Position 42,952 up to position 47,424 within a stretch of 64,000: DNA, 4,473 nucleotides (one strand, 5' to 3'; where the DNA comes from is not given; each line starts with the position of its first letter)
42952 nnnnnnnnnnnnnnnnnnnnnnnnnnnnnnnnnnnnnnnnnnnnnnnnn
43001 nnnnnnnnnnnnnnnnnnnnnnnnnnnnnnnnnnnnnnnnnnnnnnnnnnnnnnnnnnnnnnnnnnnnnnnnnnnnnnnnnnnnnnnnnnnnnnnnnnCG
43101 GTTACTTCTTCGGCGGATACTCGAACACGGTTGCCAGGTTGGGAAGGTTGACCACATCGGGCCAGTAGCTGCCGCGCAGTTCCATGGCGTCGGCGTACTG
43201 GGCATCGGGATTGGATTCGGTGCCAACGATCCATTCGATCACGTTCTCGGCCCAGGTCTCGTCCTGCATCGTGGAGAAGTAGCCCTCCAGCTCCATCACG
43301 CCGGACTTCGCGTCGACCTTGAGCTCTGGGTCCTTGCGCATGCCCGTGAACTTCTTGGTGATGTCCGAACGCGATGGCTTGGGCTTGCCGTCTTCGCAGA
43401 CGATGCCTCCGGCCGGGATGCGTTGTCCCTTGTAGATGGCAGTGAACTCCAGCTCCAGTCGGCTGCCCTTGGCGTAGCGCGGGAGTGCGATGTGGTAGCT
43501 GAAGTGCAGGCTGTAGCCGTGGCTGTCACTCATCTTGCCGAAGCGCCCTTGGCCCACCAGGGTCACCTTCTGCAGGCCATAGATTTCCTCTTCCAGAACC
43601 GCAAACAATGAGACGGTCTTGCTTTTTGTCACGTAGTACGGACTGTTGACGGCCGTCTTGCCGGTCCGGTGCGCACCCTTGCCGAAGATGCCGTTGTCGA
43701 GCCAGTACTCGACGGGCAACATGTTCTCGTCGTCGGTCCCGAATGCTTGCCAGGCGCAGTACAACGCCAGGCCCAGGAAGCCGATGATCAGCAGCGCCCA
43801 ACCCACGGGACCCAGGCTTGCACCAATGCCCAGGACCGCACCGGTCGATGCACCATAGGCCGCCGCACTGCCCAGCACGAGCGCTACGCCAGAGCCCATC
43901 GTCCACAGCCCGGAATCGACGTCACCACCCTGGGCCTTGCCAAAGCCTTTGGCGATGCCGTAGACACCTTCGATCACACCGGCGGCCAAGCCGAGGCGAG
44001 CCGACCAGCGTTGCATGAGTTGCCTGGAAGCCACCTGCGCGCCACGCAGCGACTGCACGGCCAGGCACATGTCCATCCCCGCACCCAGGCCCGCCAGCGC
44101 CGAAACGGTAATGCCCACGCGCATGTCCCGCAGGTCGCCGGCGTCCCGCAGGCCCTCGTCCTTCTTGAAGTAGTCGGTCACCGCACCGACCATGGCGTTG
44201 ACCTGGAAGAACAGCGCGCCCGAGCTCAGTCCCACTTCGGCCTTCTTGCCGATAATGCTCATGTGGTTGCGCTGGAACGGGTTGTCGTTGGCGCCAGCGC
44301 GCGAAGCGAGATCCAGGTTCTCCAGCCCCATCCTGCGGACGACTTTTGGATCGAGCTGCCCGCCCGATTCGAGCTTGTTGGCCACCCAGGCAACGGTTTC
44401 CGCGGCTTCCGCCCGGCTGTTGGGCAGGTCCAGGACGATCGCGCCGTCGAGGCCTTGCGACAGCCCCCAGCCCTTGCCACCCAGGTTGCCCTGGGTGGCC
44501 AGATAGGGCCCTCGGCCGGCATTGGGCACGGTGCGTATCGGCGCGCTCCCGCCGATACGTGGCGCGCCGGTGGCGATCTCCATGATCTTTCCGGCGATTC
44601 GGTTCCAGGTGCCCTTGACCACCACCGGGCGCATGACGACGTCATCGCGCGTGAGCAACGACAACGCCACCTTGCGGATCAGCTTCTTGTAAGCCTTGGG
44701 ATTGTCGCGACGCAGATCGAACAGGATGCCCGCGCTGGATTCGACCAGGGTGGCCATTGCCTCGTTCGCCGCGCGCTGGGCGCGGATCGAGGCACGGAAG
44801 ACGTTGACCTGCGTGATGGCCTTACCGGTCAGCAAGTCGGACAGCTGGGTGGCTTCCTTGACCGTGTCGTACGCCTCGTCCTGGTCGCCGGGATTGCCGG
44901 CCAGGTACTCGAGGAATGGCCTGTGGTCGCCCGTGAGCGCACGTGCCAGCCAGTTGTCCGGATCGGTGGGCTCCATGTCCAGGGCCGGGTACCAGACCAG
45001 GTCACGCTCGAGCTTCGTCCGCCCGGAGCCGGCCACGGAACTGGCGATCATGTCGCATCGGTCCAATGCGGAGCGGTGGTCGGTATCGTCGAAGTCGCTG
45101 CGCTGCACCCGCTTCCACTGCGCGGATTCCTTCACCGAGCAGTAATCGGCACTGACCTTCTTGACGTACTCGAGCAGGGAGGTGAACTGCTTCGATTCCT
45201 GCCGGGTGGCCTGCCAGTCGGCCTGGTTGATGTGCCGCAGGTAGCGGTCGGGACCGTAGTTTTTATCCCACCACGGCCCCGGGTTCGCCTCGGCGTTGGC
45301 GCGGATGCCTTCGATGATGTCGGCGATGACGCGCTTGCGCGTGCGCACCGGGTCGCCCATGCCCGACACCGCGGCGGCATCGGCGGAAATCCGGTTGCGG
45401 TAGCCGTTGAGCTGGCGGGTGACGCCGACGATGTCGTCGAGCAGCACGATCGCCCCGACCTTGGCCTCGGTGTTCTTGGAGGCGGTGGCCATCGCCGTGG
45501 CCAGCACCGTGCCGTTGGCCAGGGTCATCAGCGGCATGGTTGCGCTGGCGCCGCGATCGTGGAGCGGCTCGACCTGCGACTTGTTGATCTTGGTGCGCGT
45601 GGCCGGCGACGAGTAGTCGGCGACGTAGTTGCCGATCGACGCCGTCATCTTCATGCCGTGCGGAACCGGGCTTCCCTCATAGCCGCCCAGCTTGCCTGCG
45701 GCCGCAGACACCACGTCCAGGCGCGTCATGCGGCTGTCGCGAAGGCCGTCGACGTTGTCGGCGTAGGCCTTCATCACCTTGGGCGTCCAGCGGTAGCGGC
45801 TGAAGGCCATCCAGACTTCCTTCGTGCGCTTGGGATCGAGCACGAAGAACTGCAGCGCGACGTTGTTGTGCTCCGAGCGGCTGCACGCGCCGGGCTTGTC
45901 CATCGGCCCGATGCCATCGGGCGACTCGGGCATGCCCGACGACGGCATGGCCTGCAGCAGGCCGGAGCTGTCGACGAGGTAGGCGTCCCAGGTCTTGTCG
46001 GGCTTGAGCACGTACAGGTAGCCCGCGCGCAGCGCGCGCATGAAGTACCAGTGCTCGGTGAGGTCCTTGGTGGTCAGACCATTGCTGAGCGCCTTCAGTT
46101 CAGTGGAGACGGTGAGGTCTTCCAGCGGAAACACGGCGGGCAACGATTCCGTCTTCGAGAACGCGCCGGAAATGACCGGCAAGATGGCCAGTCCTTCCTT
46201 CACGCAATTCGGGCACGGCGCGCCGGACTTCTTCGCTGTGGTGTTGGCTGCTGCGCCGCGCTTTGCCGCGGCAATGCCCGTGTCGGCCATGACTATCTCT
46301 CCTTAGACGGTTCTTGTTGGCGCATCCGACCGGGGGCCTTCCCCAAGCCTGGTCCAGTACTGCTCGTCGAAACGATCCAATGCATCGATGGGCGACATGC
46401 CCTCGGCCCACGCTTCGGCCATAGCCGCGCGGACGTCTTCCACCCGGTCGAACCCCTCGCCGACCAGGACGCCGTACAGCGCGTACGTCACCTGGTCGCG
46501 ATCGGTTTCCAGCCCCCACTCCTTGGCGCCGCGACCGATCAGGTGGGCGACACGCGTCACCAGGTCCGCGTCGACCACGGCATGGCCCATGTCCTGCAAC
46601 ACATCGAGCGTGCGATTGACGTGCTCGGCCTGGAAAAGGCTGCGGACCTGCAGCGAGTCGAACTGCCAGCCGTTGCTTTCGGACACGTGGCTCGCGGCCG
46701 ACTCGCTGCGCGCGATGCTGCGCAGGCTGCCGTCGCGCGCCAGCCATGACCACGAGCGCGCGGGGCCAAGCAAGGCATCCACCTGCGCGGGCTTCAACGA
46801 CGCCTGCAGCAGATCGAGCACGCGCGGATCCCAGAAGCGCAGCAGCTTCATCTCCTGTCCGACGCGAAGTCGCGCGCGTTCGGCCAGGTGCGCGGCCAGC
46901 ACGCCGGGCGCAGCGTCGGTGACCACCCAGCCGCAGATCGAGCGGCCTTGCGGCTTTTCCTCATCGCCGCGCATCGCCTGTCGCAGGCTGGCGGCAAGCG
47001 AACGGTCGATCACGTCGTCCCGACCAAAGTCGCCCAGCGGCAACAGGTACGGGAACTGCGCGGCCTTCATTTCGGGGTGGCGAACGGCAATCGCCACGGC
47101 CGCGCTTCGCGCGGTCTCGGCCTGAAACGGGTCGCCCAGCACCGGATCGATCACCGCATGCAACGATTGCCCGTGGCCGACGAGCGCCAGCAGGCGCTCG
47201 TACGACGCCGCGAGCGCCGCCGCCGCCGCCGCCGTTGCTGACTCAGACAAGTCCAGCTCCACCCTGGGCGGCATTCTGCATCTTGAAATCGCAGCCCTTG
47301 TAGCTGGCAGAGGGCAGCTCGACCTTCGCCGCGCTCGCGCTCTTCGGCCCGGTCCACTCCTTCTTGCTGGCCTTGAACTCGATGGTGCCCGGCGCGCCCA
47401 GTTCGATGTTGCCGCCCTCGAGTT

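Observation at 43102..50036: T6SS cargo module: VgrG - DUF4123 adaptor - MIX/VasX-like pore-forming effector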

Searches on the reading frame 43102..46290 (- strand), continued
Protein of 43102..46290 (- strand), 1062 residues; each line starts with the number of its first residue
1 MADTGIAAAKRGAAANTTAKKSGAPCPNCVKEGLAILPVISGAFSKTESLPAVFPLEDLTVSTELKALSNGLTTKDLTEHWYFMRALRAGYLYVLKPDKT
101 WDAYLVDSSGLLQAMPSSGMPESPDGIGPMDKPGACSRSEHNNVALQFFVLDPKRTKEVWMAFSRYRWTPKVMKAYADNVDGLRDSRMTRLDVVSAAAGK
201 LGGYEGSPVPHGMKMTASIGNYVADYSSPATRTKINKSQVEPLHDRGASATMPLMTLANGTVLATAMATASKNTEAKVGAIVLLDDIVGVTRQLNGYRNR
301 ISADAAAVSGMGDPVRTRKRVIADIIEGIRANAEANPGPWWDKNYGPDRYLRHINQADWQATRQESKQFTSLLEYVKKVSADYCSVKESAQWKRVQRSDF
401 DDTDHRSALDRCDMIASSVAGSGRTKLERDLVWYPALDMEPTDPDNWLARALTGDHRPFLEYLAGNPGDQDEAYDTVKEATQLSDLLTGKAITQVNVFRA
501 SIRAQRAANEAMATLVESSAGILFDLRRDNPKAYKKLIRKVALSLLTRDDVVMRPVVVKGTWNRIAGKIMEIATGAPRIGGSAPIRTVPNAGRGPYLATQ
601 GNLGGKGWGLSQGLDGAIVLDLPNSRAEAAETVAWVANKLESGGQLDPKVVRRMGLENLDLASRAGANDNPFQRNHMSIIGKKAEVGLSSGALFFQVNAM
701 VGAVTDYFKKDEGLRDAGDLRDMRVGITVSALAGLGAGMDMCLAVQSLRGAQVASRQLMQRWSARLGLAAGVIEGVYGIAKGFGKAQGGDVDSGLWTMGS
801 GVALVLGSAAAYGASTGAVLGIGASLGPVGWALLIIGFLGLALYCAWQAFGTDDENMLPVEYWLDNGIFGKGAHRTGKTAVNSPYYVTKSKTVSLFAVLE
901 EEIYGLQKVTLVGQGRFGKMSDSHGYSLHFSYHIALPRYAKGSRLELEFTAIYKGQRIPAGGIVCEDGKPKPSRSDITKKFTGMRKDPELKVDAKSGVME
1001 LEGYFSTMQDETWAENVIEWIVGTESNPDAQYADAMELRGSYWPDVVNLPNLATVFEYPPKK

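Call 48: predict_structure(alignment_id=A1)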
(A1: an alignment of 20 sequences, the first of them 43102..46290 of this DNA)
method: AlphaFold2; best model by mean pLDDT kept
length: 1062 residues; sequences in the alignment: 20
mean_pLDDT: 70.9   pTM: 0.62
mean pLDDT of the five models: 70.9, 68.8, 65.0, 64.9, 63.3
residues with pLDDT >= 90: 173; 70-90: 477; 50-70: 207; < 50: 205
segments of 3 or more residues with pLDDT < 50: 1-5, 14-23, 250-256, 468-492, 549-682, 818-824
pLDDT, mean of each block of 10 residues (from residue 1): 46 46 62 92 82 59 84 80 92 93 90 86 80 70 87 91 93 93 89 89 69 87 88 87 75 52 89 90 93 91 81 79 88 68 62 87 88 90 93 91 84 89 86 88 88 79 62 40 40 54 55 71 70 73 59 31 39 33 32 35 34 32 39 39 27 25 27 35 50 57 58 54 68 65 59 59 71 79 73 76 76 57 49 68 73 72 89 78 82 83 86 84 76 90 92 85 90 85 81 83 83 58 57 85 87 84 53
secondary structure, 60 per line:
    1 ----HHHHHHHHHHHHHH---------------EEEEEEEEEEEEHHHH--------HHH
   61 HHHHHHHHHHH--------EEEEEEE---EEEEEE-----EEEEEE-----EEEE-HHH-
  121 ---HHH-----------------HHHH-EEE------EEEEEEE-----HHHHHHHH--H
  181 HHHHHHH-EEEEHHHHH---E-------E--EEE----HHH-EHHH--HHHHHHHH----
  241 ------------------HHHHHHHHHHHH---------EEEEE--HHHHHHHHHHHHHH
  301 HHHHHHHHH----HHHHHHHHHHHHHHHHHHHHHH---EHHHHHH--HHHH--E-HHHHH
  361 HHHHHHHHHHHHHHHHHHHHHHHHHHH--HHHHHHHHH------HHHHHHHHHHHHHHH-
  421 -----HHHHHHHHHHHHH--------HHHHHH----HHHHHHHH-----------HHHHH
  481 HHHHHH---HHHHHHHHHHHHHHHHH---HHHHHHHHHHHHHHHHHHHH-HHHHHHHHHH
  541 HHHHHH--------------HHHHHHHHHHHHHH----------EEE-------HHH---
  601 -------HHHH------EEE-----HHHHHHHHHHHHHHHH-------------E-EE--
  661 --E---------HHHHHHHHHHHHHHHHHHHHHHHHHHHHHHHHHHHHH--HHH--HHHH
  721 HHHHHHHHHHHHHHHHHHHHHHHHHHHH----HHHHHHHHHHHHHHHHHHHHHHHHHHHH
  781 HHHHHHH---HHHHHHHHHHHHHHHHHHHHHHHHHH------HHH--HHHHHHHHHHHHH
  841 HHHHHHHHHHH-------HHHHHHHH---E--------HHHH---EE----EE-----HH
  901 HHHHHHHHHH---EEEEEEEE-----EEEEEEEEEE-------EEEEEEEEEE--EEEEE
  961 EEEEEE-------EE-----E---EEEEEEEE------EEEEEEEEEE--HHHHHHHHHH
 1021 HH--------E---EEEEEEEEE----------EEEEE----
elements in order (helices of 4 or more, strands of 3 or more residues): H5-18 E34-45 H46-49 H58-71 E80-86 E90-95 E101-106 E112-115 H144-147 E149-151 E158-164 H170-177 H180-187 E189-192 H193-197 E212-214 H229-236 H259-270 E280-284 H287-309 H314-335 H340-345 H348-351 H356-387 H390-398 H405-419 H426-438 H447-452 H457-464 H476-486 H490-506 H510-529 H531-546 H561-574 E585-587 H608-611 E618-620 H626-641 H673-709 H717-748 H753-787 H791-816 H828-851 H859-866 H879-882 H899-910 E914-921 E927-936 E944-953 E956-966 E985-992 E999-1008 H1011-1022 E1035-1043 E1054-1058

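Call 50: fold_search(model_id=the predicted structure, library=pdb)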
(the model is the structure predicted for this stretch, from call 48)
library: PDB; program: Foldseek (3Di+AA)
matches with E <= 10: 894; with E <= 0.001: 0
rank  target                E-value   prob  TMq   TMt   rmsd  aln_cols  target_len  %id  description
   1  9hls_C                3.9e-02  0.99  0.08  0.43   6.9       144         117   13  Structure of A16/G9 (vaccinia virus) in complex with VHH D07, VHH B01 and VHH C05 (released 2025-09-03)
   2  9g13_C                5.1e-02  0.96  0.07  0.36   8.1       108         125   16  VHH H3-2 in complex with Tau C-terminal peptide (released 2024-07-31)
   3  7lx5_C                5.1e-02  0.89  0.07  0.34   9.4       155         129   14  The SARS-CoV-2 spike protein receptor binding domain bound to neutralizing nanobodies WNb 2 and WNb 10 (released 2021-05-05)
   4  9pni_D                5.3e-02  0.98  0.08  0.42   6.3       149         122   10  Cryo-EM structure of J601-1B2 Fab in complex with HIV-1 BG505 DS-SOSIP Env trimer (released 2025-12-17)
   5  2xsk                  5.8e-02  1.00  0.07  0.55   7.0       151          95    9  E. coli curli protein CsgC - SeCys (released 2010-12-29)
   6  8ftt_D                6.3e-02  0.91  0.06  0.33  11.9       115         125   15  Crystal structure of a glycosylase specific nanobody (released 2023-10-11)
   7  8sbb_B                6.6e-02  0.96  0.08  0.39   7.4       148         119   14  Cryo-EM structure of FtAlkB (released 2023-04-26)
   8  6i6j_C                6.6e-02  0.92  0.08  0.37   7.2       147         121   11  Crystal structure of the KDEL receptor bound to synthetic nanobody. (released 2019-02-27)
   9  7rby_B                6.6e-02  0.91  0.07  0.34   7.5       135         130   16  Crystal structure of Nanobody nb112 and SARS-CoV-2 RBD (released 2022-03-23)
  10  6gk4_B                7.9e-02  0.96  0.08  0.40   7.3       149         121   11  Human NBD1 of CFTR in complex with nanobodies D12 and T8 (released 2019-06-19)
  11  7kn5_C                7.9e-02  0.84  0.07  0.31   7.5       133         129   14  Crystal structure of SARS-CoV-2 receptor binding domain complexed with nanobodies VHH E and U (released 2021-01-20)
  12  9r09_J000             8.2e-02  0.98  0.08  0.43   6.9       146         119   14  Structure of A16/G9 (vaccinia virus) in complex with VHH D07 at pH 5.7 (released 2025-09-03)
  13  8jxr_B                8.2e-02  0.94  0.08  0.37   7.1       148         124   11  Structure of nanobody-bound DRD1_LSD complex (released 2024-09-04)
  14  3p0g_B                8.6e-02  0.97  0.08  0.40   7.0       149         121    9  Structure of a nanobody-stabilized active state of the beta2 adrenoceptor (released 2011-01-19)
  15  8u3s_B                9.0e-02  0.95  0.08  0.40   6.1       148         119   13  Structure of human TIRR in complex with VHH4 nanobody (released 2024-09-04)
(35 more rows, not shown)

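Call 71: find_encoding_contigs(protein=P0008, flank=8000, max_places=3)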
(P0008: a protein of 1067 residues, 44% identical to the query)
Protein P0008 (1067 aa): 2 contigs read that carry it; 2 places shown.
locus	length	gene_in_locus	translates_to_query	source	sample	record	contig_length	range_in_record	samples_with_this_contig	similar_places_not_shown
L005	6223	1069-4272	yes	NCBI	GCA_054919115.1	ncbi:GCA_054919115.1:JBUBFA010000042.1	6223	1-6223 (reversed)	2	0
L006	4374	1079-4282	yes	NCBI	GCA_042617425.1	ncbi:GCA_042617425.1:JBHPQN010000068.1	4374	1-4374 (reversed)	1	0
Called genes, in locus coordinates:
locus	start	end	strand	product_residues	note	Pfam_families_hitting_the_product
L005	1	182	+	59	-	PF10106:DUF2345 (weak)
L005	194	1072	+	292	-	PF13503:DUF4123 (weak)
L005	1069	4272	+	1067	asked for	PF20249:VasX_N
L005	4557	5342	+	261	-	-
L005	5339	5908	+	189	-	-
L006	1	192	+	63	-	?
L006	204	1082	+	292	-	PF13503:DUF4123 (weak)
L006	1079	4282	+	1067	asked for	PF20249:VasX_N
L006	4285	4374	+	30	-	?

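Call 89: search_protein_representatives(protein=window:43102-46290:-)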
Query: 1062 residues. Proteins with E-value up to 0.001 (for the whole library): 332; up to 1e-10: 120; up to 1e-30: 41. The best 150 are listed.
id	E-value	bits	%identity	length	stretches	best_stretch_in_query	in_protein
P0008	3.5e-281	952.0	46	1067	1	4-1060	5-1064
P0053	1.6e-271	920.0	47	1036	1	4-1056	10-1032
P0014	6.0e-266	901.6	47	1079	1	1-1054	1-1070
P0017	2.4e-260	883.1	45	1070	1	1-1059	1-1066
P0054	4.7e-219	746.4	41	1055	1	8-1053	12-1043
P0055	2.4e-203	694.4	41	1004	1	25-1055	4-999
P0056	1.7e-172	592.2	41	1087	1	1-947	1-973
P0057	5.0e-159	547.7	39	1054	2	77-949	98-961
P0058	6.9e-149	514.1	36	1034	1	25-1056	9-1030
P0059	5.4e-137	474.7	43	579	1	493-1055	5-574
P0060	1.1e-116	407.4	38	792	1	25-805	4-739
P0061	2.4e-116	406.4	48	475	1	14-491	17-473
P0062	1.4e-106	374.0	37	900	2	205-915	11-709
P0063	1.3e-102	360.9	32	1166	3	72-479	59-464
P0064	4.5e-87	309.4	33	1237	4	70-540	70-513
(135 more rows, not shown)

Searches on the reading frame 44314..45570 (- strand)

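Call 82: search_protein_families(library=pfam, proteins=[window:44314-45570:-], max_evalue=10)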
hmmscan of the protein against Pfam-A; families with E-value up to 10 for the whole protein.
window:44314-45570:- (419 aa): 1 family
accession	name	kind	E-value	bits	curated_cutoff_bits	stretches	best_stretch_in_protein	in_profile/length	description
PF21684.2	PipB2_N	-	0.042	14.3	27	1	286-315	20-50/107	Secreted effector protein PipB2, N-terminal domain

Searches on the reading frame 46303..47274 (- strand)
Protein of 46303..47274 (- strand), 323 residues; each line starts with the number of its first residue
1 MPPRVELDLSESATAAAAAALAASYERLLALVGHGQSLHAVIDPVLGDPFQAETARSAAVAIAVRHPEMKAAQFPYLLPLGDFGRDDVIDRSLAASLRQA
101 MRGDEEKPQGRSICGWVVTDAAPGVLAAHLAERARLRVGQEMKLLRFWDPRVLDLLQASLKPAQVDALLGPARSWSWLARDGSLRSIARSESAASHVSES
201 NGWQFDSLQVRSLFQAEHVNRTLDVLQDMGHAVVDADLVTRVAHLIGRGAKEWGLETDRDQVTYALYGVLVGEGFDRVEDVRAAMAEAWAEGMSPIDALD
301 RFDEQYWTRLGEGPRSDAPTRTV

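Call 6: search_protein_families(library=pfam, proteins=[window:46303-47274:-], max_evalue=0.01)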
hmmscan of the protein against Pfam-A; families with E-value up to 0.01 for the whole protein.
window:46303-47274:- (323 aa): 1 family
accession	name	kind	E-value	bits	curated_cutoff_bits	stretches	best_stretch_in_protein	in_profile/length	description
PF13503.11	DUF4123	-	9.8e-08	32.7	25.8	1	75-166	42-118/119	Domain of unknown function (DUF4123)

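Call 11: search_protein_families(library=ncbifam, proteins=[window:46303-47274:-], max_evalue=0.01)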
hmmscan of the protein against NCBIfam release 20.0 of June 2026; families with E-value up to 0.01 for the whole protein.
window:46303-47274:- (323 aa): 1 family
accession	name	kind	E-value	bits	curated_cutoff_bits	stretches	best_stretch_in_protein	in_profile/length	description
NF053803.1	Tla1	equivalog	1.9e-16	60.4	200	1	126-228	101-204/245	toxin Tle1 chaperone Tla1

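Call 19: search_solved_structures(query=window:46303-47274:-, max_evalue=0.1, show_alignments=1)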
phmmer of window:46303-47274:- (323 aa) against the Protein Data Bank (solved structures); distinct sequences matched with E-value up to 0.1: 0.

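Call 56: search_solved_structures(query=A5, max_evalue=1, show_alignments=1)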
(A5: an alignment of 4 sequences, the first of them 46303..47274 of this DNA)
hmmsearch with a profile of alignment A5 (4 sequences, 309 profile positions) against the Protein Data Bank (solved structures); distinct sequences matched with E-value up to 1: 0.
